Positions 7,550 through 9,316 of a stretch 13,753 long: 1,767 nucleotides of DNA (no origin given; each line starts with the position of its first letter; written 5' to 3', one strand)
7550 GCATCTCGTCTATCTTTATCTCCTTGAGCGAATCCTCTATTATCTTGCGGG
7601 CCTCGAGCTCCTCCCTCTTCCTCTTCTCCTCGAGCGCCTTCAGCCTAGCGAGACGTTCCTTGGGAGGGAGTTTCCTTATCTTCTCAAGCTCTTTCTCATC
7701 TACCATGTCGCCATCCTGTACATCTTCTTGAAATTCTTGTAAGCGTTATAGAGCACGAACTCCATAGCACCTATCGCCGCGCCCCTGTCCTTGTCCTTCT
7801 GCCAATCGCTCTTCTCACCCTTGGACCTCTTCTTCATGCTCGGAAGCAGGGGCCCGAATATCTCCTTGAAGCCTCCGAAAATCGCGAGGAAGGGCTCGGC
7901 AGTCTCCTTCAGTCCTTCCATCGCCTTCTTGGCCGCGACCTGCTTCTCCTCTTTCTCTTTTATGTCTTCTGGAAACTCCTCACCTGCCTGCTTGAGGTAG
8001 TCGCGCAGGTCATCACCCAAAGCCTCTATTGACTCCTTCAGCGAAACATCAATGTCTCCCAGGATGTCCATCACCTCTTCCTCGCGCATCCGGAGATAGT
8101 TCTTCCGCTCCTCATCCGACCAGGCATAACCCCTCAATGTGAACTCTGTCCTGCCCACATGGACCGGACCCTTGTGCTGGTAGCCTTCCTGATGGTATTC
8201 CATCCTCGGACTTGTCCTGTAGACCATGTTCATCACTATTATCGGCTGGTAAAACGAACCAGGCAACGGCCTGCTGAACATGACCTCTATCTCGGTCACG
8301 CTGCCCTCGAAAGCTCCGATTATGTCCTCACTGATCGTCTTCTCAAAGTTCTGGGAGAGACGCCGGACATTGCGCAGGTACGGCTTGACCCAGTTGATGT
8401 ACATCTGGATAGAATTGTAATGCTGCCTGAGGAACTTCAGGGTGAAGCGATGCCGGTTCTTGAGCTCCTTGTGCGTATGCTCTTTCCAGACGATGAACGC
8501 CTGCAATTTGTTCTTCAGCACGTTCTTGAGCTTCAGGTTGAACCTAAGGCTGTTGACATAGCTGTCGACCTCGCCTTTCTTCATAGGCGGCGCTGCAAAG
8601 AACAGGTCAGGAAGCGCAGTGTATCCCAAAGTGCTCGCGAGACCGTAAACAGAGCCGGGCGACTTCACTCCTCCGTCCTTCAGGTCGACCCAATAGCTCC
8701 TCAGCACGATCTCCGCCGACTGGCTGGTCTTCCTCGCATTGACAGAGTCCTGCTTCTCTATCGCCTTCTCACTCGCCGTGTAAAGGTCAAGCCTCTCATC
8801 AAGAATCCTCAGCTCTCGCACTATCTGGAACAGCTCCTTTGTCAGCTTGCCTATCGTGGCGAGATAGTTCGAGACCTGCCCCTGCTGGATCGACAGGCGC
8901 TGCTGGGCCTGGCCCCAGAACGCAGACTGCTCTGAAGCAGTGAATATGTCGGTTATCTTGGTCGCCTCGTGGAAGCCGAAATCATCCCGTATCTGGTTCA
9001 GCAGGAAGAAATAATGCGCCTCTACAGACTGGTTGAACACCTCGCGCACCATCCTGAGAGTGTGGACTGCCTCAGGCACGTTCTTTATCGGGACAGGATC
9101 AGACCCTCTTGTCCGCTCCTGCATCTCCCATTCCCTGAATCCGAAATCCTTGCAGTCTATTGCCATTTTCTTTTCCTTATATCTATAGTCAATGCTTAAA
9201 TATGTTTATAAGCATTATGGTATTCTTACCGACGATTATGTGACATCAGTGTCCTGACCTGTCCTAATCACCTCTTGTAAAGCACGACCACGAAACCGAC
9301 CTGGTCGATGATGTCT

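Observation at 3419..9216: Self-contained five-gene operon of unknown function: two orphan proteins, an NTase-HEPN paralog pair and a giant TIM-barrel enzyme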

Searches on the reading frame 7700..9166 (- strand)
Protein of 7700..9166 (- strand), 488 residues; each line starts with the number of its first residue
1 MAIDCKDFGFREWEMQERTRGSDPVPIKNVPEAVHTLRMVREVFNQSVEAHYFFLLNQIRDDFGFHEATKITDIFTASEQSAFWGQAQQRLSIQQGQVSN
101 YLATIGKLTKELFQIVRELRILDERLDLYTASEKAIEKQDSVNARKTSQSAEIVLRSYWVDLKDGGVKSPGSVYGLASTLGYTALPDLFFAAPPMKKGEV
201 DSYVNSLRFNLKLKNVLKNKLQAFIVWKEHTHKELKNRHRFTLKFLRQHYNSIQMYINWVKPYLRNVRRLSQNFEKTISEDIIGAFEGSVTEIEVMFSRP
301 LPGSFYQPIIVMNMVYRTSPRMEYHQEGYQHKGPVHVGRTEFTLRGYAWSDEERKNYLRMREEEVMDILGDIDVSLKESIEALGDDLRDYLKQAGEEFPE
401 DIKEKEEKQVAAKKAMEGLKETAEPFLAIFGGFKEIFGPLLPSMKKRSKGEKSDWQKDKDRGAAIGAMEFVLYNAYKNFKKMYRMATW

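Call 3: search_protein_families(library=pfam, proteins=[window:7700-9166:-], max_evalue=0.1)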
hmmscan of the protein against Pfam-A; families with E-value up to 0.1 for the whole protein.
window:7700-9166:- (488 aa): 1 family
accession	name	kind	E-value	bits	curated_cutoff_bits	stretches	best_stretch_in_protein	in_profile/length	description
PF14712.11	Snapin_Pallidin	-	0.023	15.6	29.6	1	375-422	31-77/89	Snapin/Pallidin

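Call 4: search_protein_families(library=ncbifam, proteins=[window:7700-9166:-], max_evalue=0.1)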
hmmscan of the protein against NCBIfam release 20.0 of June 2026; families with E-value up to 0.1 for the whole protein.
window:7700-9166:- (488 aa): 0 families

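Call 11: find_homologous_proteins(query=window:7700-9166:-)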
Query window:7700-9166:- (488 aa): 1934 proteins with E <= 0.001 among 8000 candidates; the best 120 are listed.
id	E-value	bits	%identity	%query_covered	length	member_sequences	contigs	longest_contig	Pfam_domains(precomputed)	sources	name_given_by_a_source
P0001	0.0e+0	1109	100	100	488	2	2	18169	-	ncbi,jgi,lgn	jgi:hypothetical protein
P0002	4.2e-288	974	85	100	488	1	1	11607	-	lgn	-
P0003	2.7e-245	832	75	100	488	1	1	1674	-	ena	-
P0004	3.6e-238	809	71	100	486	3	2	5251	-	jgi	jgi:hypothetical protein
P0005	5.1e-225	766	67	100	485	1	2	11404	-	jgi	jgi:hypothetical protein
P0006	6.5e-224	762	67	100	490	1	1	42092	-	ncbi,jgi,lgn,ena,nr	ncbi:MAG: hypothetical protein KKD17_05750 [Nanoarchaeota archaeon]|nr:hypothetical protein [Nanoarc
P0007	1.2e-223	761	67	100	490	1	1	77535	-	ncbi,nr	ncbi:hypothetical protein JW898_02645 [Candidatus Woesearchaeota archaeon]|nr:hypothetical protein [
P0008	1.3e-223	761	68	100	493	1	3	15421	-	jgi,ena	-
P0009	5.3e-223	759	67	100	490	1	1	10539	-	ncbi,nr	ncbi:hypothetical protein KY359_06875 [Candidatus Woesearchaeota archaeon]|nr:hypothetical protein [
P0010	1.3e-222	758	66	100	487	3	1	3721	-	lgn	-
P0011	2.7e-222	757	66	100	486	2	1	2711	-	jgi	jgi:hypothetical protein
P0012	4.0e-222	756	68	100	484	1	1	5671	-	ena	-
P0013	1.9e-221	754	66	100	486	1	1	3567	-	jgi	jgi:hypothetical protein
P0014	1.7e-214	731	64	100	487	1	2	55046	-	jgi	jgi:hypothetical protein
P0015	1.3e-212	725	64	100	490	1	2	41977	-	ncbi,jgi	jgi:hypothetical protein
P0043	8.1e-159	547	50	100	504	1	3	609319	-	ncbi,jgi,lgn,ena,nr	ncbi:hypothetical protein HN587_07640 [Candidatus Woesearchaeota archaeon]|jgi:hypothetical protein|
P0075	2.5e-123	430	46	96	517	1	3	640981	-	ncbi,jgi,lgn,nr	ncbi:hypothetical protein HQ533_05290 [Candidatus Woesearchaeota archaeon]|nr:hypothetical protein [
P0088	3.0e-121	424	42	100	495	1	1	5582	PF13240.12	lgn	-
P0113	5.1e-119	416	48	85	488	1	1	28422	-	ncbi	ncbi:MAG: zinc ribbon domain-containing protein [Candidatus Woesearchaeota archaeon]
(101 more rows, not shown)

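Call 13: find_encoding_contigs(protein=P0001, flank=10000, max_places=3)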
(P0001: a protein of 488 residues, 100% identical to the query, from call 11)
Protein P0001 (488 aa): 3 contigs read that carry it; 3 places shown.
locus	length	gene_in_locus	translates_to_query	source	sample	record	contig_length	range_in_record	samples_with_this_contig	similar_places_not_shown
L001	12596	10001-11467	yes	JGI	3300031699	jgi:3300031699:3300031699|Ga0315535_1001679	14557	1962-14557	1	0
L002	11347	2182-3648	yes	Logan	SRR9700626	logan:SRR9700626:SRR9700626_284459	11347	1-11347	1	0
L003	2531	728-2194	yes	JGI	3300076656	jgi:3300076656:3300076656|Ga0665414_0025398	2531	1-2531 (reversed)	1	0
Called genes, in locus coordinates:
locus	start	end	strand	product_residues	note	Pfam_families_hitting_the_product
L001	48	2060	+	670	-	-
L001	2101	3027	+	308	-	PF00482:T2SSF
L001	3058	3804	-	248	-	PF01978:TrmB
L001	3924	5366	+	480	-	PF00474:SSF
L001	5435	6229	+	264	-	PF05833:NFACT_N (faint), PF05670:NFACT-R_1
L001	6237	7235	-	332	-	PF01261:AP_endonuc_2 (faint)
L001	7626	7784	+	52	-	PF04014:MazE_antitoxin (weak)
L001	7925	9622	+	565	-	PF00999:Na_H_Exchanger, PF02254:TrkA_N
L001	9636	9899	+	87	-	PF01985:CRS1_YhbY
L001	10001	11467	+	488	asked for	-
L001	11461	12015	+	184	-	-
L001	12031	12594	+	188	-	?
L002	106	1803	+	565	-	PF00999:Na_H_Exchanger, PF02254:TrkA_N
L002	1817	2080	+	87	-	PF01985:CRS1_YhbY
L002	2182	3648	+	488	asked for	-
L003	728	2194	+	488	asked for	-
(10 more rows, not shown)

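Call 14: find_encoding_contigs(protein=P0043, flank=10000, max_places=2)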
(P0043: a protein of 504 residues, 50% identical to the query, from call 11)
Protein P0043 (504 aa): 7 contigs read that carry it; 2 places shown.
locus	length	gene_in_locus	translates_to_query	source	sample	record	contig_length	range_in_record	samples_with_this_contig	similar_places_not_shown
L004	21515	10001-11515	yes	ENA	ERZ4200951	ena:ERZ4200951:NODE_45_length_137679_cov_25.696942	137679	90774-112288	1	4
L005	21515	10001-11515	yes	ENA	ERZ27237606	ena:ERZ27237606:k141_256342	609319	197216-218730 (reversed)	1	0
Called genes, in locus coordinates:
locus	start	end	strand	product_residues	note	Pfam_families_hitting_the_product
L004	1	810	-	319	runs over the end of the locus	PF13412:HTH_24, PF13404:HTH_AsnC-type, PF13412:HTH_24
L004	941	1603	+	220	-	-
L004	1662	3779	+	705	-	PF13522:GATase_6, PF13537:GATase_7, PF06508:QueC (faint), PF00733:Asn_synthase, PF24167:DUF7411 (faint), PF00733:Asn_synthase, PF01902:Diphthami_syn_2_N, PF28410:Diphthami_syn_2_C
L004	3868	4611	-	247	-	PF04677:CwfJ_C_1 (weak), PF01230:HIT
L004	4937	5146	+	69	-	-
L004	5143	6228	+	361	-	PF01636:APH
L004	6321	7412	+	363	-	PF01256:Carb_kinase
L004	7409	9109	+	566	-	PF00999:Na_H_Exchanger, PF02254:TrkA_N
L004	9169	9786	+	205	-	-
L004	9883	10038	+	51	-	-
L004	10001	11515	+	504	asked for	-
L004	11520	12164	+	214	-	-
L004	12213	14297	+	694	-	PF01261:AP_endonuc_2 (faint)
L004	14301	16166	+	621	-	-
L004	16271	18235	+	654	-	-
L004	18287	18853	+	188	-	PF08123:DOT1 (weak)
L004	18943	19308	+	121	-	-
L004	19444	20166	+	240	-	-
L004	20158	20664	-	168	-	-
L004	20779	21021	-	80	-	PF18898:DUF5654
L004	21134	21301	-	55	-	-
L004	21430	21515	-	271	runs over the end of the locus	-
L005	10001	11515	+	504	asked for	-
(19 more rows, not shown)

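Call 15: find_encoding_contigs(protein=P0075, flank=10000, max_places=2)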
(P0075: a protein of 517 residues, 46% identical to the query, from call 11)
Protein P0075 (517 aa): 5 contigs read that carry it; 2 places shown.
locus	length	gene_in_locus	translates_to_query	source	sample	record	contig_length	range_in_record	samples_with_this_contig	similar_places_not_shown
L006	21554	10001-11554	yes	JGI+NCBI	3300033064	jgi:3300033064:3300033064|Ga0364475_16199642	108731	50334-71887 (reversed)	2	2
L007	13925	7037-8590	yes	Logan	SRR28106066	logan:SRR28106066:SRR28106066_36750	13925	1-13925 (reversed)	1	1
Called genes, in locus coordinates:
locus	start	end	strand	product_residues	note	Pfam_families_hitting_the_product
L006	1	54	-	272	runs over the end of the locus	PF13385:Laminin_G_3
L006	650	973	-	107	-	-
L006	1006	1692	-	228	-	PF12840:HTH_20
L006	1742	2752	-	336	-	PF00092:VWA, PF13519:VWA_2, PF20782:TssR_VWA (weak), PF25106:VWA_4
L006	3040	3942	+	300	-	PF01636:APH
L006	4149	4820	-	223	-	-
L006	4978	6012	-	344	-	-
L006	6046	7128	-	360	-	PF04055:Radical_SAM, PF14520:HHH_5 (faint), PF00633:HHH (weak), PF12836:HHH_3 (weak)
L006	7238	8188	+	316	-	PF01544:CorA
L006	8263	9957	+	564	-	PF00999:Na_H_Exchanger, PF02254:TrkA_N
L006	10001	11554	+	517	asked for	-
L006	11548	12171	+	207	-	-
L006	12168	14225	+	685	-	PF01261:AP_endonuc_2 (weak)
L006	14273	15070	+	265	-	PF18765:Polbeta (faint)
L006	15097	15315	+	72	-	-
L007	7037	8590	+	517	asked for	-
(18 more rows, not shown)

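Call 22: search_protein_families(library=padloc, proteins=[window:7700-9166:-], max_evalue=0.1)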
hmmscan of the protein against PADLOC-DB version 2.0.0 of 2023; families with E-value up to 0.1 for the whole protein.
window:7700-9166:- (488 aa): 2 families
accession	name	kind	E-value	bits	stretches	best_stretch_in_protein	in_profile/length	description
PDLC01282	Cas8e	-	0.0023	15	1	27-147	341-444/454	CAS-I-E; effector_LS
PDLC01115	Csm5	-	0.014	13.1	0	372-441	138-204/233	Csm5gr7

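Call 23: search_protein_families(library=phrogs, proteins=[window:7700-9166:-], max_evalue=0.1)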
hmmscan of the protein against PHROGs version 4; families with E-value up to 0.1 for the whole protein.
window:7700-9166:- (488 aa): 1 family
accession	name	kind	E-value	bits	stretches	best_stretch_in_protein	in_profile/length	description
phrog_14807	-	unknown function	0.086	14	0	354-428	34-108/131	-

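Call 26: predict_structure(alignment_id=A1)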
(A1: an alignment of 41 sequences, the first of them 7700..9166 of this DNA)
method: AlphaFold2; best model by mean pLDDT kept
length: 488 residues; sequences in the alignment: 41
mean_pLDDT: 76.5   pTM: 0.52
mean pLDDT of the five models: 76.5, 74.7, 73.2, 72.7, 70.9
residues with pLDDT >= 90: 113; 70-90: 219; 50-70: 107; < 50: 49
segments of 3 or more residues with pLDDT < 50: 77-81, 83-85, 274-279, 281-287, 324-327, 329-331, 430-435, 437-449
pLDDT, mean of each block of 10 residues (from residue 1): 78 81 84 90 75 90 89 58 53 72 84 89 91 85 74 88 80 82 88 89 90 91 92 92 87 77 60 49 50 87 90 79 51 62 93 89 64 65 73 71 67 64 53 47 45 84 93 91 74
secondary structure, 60 per line:
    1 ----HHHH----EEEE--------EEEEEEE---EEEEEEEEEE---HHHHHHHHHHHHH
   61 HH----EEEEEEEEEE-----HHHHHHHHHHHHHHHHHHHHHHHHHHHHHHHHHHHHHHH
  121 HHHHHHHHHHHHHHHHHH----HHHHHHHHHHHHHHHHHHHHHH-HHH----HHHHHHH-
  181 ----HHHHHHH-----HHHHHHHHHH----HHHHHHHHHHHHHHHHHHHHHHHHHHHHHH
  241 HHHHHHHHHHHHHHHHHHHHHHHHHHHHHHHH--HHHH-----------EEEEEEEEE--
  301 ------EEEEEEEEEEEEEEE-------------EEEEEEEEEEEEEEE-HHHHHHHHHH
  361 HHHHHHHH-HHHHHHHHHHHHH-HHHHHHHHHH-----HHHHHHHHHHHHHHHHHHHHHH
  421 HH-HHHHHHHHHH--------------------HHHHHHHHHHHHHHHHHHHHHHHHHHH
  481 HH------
elements in order: H5-8 E13-16 E25-31 E35-44 H48-62 E67-76 H82-138 H143-164 H173-179 H185-191 H197-206 H211-272 H275-278 E290-298 E307-321 E335-349 H351-368 H370-382 H384-393 H399-422 H424-433 H454-482

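Call 29: fold_search(model_id=the predicted structure, library=pdb)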
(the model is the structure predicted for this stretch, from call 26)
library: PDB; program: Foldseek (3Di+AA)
matches with E <= 10: 565; with E <= 0.001: 0
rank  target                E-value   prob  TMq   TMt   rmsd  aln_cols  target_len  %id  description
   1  8up1_A                7.7e-03  0.20  0.09  0.11  36.8       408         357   11  CryoEM Structure of Allosterically Switchable De Novo Protein sr322, In Closed State without Effector Peptide (released 2024-08-14)
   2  8tzl_E                4.9e-02  0.38  0.13  0.17  24.2       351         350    9  Cryo-EM structure of Vibrio cholerae FtsE/FtsX/EnvC complex, full-length (released 2023-12-20)
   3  4tko                  6.2e-02  0.16  0.13  0.17  25.2       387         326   10  Structure of the periplasmic adaptor protein EmrA (released 2014-07-09)
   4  9mvz_D                8.8e-02  0.28  0.17  0.10  28.9       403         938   10  Tripartite complex of MmpL5-S5-AcpM from Mycolicibacterium smegmatis (released 2025-07-30)
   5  1pp0_A                1.7e-01  0.47  0.09  0.22  17.1       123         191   14  volvatoxin A2 in monoclinic crystal (released 2004-08-24)
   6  6ewy                  2.1e-01  0.47  0.16  0.30  22.2       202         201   10  RipA Peptidoglycan hydrolase (Rv1477, Mycobacterium tuberculosis) N-terminal domain (released 2018-05-02)
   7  2ns9_A                2.2e-01  0.06  0.05  0.12  17.4       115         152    6  Crystal structure of protein APE2225 from Aeropyrum pernix K1, Pfam COXG (released 2006-11-14)
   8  7t5q_J                2.5e-01  0.47  0.11  0.17  21.6       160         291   12  Cryo-EM Structure of a Transition State of Arp2/3 Complex Activation (released 2023-06-14)
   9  3ron_A                2.6e-01  0.80  0.09  0.20   9.1        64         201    9  Crystal Structure and Hemolytic Activity of the Cyt1Aa Toxin from Bacillus thuringiensis subsp. israelensis (released 2011-10-12)
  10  7pdz_E                2.8e-01  0.66  0.12  0.19  20.7       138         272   12  Structure of capping protein bound to the barbed end of a cytoplasmic actin filament (released 2021-09-01)
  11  6t1a                  2.8e-01  0.44  0.09  0.16   9.7        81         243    7  Structure of mosquitocidal Cyt1Aa protoxin obtained by Serial Femtosecond Crystallography on in vivo grown crystals at p (released 2020-10-14)
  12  3ron_B                2.8e-01  0.38  0.09  0.19  14.3       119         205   11  Crystal Structure and Hemolytic Activity of the Cyt1Aa Toxin from Bacillus thuringiensis subsp. israelensis (released 2011-10-12)
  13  1bg1_A                2.8e-01  0.13  0.12  0.11  32.1       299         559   12  TRANSCRIPTION FACTOR STAT3B/DNA COMPLEX (released 1999-01-13)
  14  4rlc                  2.9e-01  0.12  0.07  0.15  10.2        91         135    8  Crystal structure of the N-terminal beta-barrel domain of Pseudomonas aeruginosa OprF (released 2015-04-22)
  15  6t14                  3.2e-01  0.38  0.09  0.16   9.8        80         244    6  Native structure of mosquitocidal Cyt1A protoxin obtained by Serial Femtosecond Crystallography on in vivo grown crystal (released 2020-10-14)
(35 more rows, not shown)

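Call 30: find_related_loci(query=A1, collection=genome_contigs, flank=10000)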
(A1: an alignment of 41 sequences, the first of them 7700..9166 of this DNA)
Query A1 (488 aa) in genome_contigs; peptide patterns used: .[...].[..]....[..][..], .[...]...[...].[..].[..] (x = any residue, [..] = any of these).
429 stretches matched a pattern; 418 encode a relative of the query (tblastn E <= 1e-3); the best 80 are kept; 80 distinct loci.
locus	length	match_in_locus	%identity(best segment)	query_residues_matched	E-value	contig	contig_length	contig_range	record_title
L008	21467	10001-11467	67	3-488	0e+0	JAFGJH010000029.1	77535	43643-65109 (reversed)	MAG: Candidatus Woesearchaeota archaeon isolate Zod_Metabat.265 k87_9769979, whole genome shotgun sequence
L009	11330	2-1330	73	45-488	0e+0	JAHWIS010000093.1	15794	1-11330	MAG: Candidatus Woesearchaeota archaeon isolate YT3_319 k127_42618295, whole genome shotgun sequence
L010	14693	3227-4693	64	3-488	0e+0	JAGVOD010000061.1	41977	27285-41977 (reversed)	MAG: archaeon isolate DeMMO3_27 c_000000078503, whole genome shotgun sequence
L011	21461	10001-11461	64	3-488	0e+0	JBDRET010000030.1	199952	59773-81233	MAG: Candidatus Woesearchaeota archaeon isolate MEGAHIT-group-1.33 k141_13569757, whole genome shotgun sequence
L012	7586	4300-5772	63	3-488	0e+0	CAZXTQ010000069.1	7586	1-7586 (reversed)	MAG TPA_asm: uncultured Methanosarcinales archaeon isolate SRP141376_co3_431 genome assembly, contig: NODE_25934_length_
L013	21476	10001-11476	63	3-488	0e+0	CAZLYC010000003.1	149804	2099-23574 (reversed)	MAG TPA_asm: uncultured Methanosarcinales archaeon isolate SRP319275_co4_32 genome assembly, contig: NODE_53_length_1498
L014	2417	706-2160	60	3-488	0e+0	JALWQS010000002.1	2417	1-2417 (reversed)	MAG: Candidatus Woesearchaeota archaeon isolate M2_metabat1_scaf2bin.081 M2_NODE_103239_length_2417_cov_1.722707, whole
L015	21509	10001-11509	50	3-488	9e-164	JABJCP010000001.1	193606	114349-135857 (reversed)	MAG: Candidatus Woesearchaeota archaeon isolate SI073_bin58 k141_18614, whole genome shotgun sequence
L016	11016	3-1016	66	150-488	1e-144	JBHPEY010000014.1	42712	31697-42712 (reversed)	Nanoarchaeota archaeon isolate SAG AM-311-I03 NODE_14_length_42712_cov_30.797478, whole genome shotgun sequence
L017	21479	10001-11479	62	1-488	0e+0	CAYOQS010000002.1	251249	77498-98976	MAG TPA_asm: uncultured Methanosarcinales archaeon isolate SRP332253_co2_156 genome assembly, contig: NODE_16_length_251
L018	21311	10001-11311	49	31-488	1e-134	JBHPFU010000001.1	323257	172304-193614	Nanoarchaeota archaeon isolate SAG AM-311-K19 NODE_1_length_323257_cov_31.942123, whole genome shotgun sequence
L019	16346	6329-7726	44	3-488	2e-133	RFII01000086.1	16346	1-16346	MAG: Candidatus Woesearchaeota archaeon isolate J072 k99_1407940, whole genome shotgun sequence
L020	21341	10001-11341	46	31-488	2e-132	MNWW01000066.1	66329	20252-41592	MAG: Candidatus Woesearchaeota archaeon CG1_02_57_44 cg1_0.2_scaffold_376_c, whole genome shotgun sequence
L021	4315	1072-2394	48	29-488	2e-132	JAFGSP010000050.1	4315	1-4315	MAG: Candidatus Woesearchaeota archaeon isolate Zod_Metabat.908 k87_3704733, whole genome shotgun sequence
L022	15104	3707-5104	46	3-488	3e-130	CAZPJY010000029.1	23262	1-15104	MAG TPA_asm: uncultured Methanosarcinales archaeon isolate binchicken_co129_812 genome assembly, contig: NODE_6060_lengt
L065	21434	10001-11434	44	6-488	3e-122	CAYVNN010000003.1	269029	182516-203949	MAG TPA_asm: uncultured Methanosarcinales archaeon isolate SRP077602_co2_11 genome assembly, contig: NODE_19_length_2690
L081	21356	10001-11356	45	31-488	7e-121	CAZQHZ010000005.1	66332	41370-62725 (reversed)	MAG TPA_asm: uncultured Methanosarcinales archaeon isolate SRP252850_co1_390 genome assembly, contig: NODE_472_length_66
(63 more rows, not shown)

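Call 35: search_solved_structures(query=A1, max_evalue=10, show_alignments=0)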
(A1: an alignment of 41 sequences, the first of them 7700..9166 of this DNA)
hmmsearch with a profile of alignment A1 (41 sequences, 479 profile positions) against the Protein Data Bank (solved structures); distinct sequences matched with E-value up to 10: 0.

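Call 44: fold_search(model_id=the predicted structure, library=viral)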
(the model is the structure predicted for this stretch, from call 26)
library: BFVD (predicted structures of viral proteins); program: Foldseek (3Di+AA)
matches with E <= 10: 720; with E <= 0.001: 0
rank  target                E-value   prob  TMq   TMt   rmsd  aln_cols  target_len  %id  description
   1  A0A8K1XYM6            1.6e-03  0.84  0.15  0.14  28.0       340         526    8  (no name in the UniProt tables at hand)
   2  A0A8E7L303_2          1.8e-02  0.23  0.11  0.09  20.6       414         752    9  Tail protein [Enterococcus phage 113]
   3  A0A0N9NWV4            3.0e-02  0.25  0.13  0.06  47.2       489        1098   10  (no name in the UniProt tables at hand)
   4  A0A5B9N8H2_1          3.5e-02  0.33  0.13  0.07  23.0       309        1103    8  (no name in the UniProt tables at hand)
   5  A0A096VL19            5.5e-02  0.15  0.12  0.06  30.1       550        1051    8  M23ase beta-sheet core domain-containing protein [Synechococcus phage S-CBP2]
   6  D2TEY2                7.0e-02  0.11  0.10  0.05  43.8       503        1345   11  (no name in the UniProt tables at hand)
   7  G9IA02                7.4e-02  0.47  0.16  0.21  29.4       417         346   11  (no name in the UniProt tables at hand)
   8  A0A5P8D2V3            7.4e-02  0.23  0.15  0.15  27.3       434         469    9  (no name in the UniProt tables at hand)
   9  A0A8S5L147            7.7e-02  0.16  0.12  0.11  23.8       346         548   10  Maturation protein [ssRNA phage SRR7976299_8]
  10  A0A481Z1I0            7.7e-02  0.16  0.13  0.07  39.8       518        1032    9  Uncharacterized protein [Mimivirus LCMiAC02]
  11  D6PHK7                8.1e-02  0.28  0.11  0.16  33.7       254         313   12  (no name in the UniProt tables at hand)
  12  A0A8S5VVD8            8.6e-02  0.44  0.15  0.10  47.6       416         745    9  GDSL like Lipase Acylhydrolase [Ackermannviridae sp.]
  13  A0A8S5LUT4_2          8.6e-02  0.12  0.11  0.08  44.1       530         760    9  Tail protein [Siphoviridae sp. ctMsr1]
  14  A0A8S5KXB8            8.6e-02  0.06  0.09  0.11  24.0       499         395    7  Maturation protein [ssRNA phage AIN001]
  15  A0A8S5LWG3            9.4e-02  0.28  0.18  0.18  27.7       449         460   10  Internal head protein [Myoviridae sp. cto1k8]
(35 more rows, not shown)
